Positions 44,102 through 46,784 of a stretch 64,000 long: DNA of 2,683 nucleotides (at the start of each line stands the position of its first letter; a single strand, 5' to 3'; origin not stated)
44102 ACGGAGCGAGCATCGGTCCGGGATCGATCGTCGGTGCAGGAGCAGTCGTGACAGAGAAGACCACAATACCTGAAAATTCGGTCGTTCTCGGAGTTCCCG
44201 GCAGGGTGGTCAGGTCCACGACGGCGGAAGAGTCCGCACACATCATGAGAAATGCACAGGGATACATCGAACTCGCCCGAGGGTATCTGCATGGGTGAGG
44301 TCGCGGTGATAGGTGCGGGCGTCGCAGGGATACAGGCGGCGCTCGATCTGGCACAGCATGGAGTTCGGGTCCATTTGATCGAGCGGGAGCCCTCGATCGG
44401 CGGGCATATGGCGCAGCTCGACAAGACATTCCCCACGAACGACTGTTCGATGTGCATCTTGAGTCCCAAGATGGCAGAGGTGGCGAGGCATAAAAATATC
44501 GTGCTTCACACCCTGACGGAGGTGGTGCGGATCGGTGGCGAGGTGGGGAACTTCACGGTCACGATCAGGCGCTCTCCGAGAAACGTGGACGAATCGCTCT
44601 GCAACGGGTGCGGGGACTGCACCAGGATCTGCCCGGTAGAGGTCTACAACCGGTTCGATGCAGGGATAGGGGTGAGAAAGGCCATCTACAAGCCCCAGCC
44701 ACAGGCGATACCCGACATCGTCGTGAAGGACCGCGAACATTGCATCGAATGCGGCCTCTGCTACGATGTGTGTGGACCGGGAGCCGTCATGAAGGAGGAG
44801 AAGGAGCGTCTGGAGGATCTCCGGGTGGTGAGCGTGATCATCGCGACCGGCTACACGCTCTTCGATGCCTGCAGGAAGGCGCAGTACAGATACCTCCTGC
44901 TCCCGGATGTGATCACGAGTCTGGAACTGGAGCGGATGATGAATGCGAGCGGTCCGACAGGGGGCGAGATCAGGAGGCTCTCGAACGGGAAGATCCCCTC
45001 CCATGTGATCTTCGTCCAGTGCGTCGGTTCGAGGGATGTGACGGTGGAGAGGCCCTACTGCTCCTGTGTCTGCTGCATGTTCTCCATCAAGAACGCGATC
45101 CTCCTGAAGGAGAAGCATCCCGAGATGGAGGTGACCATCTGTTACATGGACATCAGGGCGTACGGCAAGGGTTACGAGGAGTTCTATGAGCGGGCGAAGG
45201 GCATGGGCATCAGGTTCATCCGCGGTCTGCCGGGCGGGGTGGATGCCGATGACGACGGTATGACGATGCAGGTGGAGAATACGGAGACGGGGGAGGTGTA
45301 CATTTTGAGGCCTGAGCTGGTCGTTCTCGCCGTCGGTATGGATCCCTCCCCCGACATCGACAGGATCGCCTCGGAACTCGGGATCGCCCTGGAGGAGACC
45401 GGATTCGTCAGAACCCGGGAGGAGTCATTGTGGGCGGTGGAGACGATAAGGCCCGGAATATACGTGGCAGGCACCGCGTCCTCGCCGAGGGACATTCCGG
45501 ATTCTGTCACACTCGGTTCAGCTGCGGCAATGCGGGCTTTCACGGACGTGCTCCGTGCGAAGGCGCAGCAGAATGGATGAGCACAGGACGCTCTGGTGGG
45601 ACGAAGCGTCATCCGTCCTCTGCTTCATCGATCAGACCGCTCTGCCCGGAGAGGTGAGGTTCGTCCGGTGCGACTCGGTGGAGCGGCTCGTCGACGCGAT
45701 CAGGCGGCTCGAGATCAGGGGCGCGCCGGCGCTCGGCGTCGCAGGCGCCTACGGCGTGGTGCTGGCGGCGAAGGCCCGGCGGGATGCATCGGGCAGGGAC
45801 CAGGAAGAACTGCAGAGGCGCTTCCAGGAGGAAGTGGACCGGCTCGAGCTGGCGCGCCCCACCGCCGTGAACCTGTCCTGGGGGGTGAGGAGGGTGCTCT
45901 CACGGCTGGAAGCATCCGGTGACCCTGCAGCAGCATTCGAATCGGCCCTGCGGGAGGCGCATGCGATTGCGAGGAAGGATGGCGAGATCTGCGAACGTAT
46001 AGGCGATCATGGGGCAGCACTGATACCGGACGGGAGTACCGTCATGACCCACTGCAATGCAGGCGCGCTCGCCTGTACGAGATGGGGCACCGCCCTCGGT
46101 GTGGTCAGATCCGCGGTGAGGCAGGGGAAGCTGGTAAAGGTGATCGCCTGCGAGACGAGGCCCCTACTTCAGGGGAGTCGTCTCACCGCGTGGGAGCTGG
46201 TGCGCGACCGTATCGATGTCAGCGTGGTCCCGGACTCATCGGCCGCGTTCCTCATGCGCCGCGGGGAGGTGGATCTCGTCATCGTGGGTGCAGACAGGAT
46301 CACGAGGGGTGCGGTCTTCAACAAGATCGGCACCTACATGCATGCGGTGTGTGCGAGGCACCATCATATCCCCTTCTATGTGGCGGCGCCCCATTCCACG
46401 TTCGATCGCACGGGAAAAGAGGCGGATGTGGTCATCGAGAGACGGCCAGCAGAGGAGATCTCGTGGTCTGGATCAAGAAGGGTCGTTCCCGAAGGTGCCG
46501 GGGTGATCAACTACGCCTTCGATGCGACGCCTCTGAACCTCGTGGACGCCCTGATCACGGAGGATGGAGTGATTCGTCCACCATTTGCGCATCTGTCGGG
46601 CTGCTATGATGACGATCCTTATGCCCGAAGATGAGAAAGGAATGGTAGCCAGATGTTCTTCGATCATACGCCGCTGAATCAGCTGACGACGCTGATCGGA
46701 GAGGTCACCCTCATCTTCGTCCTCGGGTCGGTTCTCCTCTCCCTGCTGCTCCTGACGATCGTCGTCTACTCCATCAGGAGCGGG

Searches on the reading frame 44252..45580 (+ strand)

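Call 82: search_protein_families(library=pfam, proteins=[window:44252-45580:+], max_evalue=0.00001)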
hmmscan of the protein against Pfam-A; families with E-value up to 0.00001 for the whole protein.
window:44252-45580:+ (442 aa): 15 families
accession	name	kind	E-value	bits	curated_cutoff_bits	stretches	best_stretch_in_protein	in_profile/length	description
PF07992.20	Pyr_redox_2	-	8.1e-16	58.7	26.1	1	16-96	2-58/291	Pyridine nucleotide-disulphide oxidoreductase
PF00037.32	Fer4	-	6.6e-10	38.8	21.1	0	112-131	3-22/24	4Fe-4S binding domain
PF12831.13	FAD_oxidored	-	1.6e-08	34.8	27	1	16-54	1-39/416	FAD dependent oxidoreductase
PF13237.11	Fer4_10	-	1.8e-08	34.6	25.5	1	112-174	4-52/53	4Fe-4S dicluster domain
PF13187.11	Fer4_9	-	2.5e-08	34.3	27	1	117-177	2-50/52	4Fe-4S dicluster domain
PF13450.12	NAD_binding_8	-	2.6e-08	34.5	21.9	1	19-55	1-37/68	NAD(P)-binding Rossmann-like domain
PF12838.12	Fer4_7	-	1.4e-07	32.2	27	1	117-177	2-51/52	4Fe-4S dicluster domain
PF00890.30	FAD_binding_2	-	2.1e-07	30.9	20.4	1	17-54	2-39/414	FAD binding domain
PF01266.30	DAO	-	2.2e-07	31.2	27.9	1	17-51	2-36/353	FAD dependent oxidoreductase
PF12837.12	Fer4_6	-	3.8e-07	30.2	25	1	112-131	4-23/24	4Fe-4S binding domain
PF13738.12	Pyr_redox_3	-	3.9e-07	30.1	30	0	6-101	156-245/305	Pyridine nucleotide-disulphide oxidoreductase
PF00070.33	Pyr_redox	-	9.3e-07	29.7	22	0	17-60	2-42/82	Pyridine nucleotide-disulphide oxidoreductase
PF01134.28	GIDA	-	2.5e-06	27.3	22.1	1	17-66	2-41/391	Glucose inhibited division protein A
PF13484.11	Fer4_16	-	3.6e-06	28.1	30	0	163-194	1-31/66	4Fe-4S double cluster binding domain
PF01494.25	FAD_binding_3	-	3.8e-06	26.8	22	0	16-47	3-34/349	FAD binding domain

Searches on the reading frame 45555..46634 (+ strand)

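Call 82: search_protein_families(library=pfam, proteins=[window:45555-46634:+], max_evalue=0.00001)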
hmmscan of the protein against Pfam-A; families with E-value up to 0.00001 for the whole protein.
window:45555-46634:+ (359 aa): 1 family
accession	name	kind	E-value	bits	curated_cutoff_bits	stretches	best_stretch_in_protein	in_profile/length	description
PF01008.23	IF-2B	-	3.2e-81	273.1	22.4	1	53-342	1-280/280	Initiation factor 2 subunit family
